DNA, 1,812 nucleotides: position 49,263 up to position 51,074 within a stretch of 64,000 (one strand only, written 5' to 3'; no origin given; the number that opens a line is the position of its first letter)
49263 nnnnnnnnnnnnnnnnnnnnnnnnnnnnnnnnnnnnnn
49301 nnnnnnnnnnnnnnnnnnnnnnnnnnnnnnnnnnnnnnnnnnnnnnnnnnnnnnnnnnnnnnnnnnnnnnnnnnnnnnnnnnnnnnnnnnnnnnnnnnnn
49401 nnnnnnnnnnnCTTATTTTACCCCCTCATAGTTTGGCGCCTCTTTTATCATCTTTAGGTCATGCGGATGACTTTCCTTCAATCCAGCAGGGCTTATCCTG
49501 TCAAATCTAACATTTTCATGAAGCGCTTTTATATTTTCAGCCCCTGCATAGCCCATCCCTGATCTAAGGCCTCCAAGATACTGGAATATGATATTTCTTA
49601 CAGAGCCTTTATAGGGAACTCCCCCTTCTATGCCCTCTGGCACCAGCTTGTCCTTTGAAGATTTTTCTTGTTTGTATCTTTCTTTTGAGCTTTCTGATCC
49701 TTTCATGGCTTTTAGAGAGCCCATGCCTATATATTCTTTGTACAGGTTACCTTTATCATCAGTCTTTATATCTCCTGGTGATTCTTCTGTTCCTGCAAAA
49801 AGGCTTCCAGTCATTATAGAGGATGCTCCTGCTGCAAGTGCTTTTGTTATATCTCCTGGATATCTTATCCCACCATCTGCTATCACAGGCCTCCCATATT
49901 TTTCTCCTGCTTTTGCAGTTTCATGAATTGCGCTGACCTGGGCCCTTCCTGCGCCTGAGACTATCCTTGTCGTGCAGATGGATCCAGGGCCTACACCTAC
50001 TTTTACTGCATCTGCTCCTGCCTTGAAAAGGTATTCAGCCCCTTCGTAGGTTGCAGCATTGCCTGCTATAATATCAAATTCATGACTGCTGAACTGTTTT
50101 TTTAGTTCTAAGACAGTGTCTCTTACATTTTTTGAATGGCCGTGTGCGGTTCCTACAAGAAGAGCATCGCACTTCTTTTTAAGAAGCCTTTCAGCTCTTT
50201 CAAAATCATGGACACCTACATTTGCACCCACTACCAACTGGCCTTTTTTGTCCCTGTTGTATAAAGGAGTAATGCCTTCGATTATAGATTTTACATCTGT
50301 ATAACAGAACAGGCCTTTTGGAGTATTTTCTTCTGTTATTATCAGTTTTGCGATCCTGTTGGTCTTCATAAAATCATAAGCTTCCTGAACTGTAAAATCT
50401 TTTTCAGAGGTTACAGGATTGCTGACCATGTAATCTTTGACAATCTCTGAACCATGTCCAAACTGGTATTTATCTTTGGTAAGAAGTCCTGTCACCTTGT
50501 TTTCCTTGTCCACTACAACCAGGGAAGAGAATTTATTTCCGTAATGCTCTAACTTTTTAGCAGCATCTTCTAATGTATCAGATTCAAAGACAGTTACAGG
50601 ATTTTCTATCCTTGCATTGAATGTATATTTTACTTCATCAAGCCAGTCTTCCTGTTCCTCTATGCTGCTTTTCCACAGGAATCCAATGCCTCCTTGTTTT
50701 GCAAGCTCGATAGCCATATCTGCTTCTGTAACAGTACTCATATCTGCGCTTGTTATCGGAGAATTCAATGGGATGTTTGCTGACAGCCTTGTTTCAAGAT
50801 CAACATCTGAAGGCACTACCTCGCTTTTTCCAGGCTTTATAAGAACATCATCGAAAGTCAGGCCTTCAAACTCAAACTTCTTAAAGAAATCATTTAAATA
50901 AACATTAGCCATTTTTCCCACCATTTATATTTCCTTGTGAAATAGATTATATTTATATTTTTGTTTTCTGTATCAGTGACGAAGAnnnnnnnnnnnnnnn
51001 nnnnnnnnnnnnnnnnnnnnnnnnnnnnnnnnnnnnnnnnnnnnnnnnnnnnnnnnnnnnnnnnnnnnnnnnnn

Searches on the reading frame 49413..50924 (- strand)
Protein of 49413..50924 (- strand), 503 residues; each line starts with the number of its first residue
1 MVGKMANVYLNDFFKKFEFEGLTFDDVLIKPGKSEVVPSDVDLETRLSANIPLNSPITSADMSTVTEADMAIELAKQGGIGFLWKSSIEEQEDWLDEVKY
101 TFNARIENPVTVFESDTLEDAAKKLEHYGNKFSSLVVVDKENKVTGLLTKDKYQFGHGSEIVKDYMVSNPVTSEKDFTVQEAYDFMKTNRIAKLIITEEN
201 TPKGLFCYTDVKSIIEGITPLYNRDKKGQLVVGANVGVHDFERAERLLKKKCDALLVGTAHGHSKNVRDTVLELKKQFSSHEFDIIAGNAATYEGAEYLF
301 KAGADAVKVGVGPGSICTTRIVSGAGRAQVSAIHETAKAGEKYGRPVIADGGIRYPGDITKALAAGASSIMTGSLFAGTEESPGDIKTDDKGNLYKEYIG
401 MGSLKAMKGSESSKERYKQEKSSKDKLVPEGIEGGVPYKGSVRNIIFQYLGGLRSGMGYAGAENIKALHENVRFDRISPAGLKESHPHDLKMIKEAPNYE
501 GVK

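Call 14: search_protein_families(library=pfam, proteins=[window:49413-50924:-], max_evalue=0.01)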
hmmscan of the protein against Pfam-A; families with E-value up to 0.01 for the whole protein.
window:49413-50924:- (503 aa): 6 families
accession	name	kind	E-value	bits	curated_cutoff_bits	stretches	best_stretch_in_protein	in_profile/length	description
PF00478.31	IMPDH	-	1.1e-135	452.5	25.6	1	21-488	1-345/345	IMP dehydrogenase / GMP reductase domain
PF00571.33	CBS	-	1.9e-16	60.6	24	2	107-150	7-48/57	CBS domain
PF03060.21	NMO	-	4.2e-11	43.3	28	1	234-385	96-234/331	Nitronate monooxygenase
PF00977.27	His_biosynth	-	4.6e-06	26.7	23.6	1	235-376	79-222/228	Histidine biosynthesis protein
PF01070.24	FMN_dh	-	2.9e-05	23.7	24.9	1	294-376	230-305/350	FMN-dependent dehydrogenase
PF04309.18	G3P_antiterm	-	0.0095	15.8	27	0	338-373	133-168/173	Glycerol-3-phosphate responsive antiterminator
